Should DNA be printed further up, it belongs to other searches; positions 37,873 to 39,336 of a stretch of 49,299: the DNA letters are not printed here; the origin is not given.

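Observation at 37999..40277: Same-orientation 9-nt-periodic TTGAC/GTCA arrays delimit two single-gene units next to the tmRNA gene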

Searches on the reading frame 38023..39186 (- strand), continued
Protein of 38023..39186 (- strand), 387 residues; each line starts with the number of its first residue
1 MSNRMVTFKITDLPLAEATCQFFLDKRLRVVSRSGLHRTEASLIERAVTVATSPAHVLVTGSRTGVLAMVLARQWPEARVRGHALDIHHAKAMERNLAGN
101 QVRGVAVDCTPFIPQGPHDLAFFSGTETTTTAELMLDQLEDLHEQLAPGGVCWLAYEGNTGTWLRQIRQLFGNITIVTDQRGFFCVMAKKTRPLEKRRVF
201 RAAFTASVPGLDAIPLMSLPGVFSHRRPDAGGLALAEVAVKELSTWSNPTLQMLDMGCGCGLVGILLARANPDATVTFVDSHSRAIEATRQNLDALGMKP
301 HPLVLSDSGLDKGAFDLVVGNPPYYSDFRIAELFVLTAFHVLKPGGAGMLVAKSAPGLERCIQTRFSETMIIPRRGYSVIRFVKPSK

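Call 40: find_encoding_contigs(protein=P0130, flank=5000, max_places=2)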
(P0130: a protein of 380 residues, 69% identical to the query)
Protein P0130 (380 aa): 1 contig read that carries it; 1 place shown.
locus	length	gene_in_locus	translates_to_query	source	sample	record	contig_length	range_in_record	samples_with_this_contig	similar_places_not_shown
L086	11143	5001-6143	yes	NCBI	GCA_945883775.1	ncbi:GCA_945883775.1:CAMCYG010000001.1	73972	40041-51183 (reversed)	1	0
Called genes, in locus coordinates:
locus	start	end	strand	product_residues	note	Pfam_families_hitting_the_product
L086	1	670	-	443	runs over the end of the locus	PF01408:GFO_IDH_MocA, PF22725:GFO_IDH_MocA_C3 (faint), PF19051:GFO_IDH_MocA_C2, PF02894:GFO_IDH_MocA_C (weak)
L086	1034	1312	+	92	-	PF01842:ACT, PF13740:ACT_6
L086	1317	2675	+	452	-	PF05167:DUF711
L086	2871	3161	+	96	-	-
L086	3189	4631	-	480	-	PF02310:B12-binding, PF04055:Radical_SAM, PF13311:DUF4080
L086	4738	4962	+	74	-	PF07866:DUF1653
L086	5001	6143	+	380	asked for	PF06325:PrmA (faint), PF05175:MTS, PF02527:GidB (weak), PF10294:Methyltransf_16, PF08242:Methyltransf_12 (weak), PF13649:Methyltransf_25, PF13847:Methyltransf_31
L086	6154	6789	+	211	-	PF02525:Flavodoxin_2, PF03358:FMN_red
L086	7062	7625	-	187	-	-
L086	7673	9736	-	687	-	PF19310:TOP_N, PF01432:Peptidase_M3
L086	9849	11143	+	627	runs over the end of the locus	PF02838:Glyco_hydro_20b, PF00728:Glyco_hydro_20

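Call 95: search_protein_families(library=padloc, proteins=[window:38023-39186:-], max_evalue=0.001)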
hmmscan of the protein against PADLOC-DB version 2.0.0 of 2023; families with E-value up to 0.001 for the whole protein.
window:38023-39186:- (387 aa): 2 families
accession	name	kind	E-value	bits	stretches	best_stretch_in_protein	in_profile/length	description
PDLC04134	mad2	-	7e-20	69.3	2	249-355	291-399/492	mads_2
PDLC03222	MTase_II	-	0.00045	16.9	0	224-332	126-242/602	Type II methyltransferase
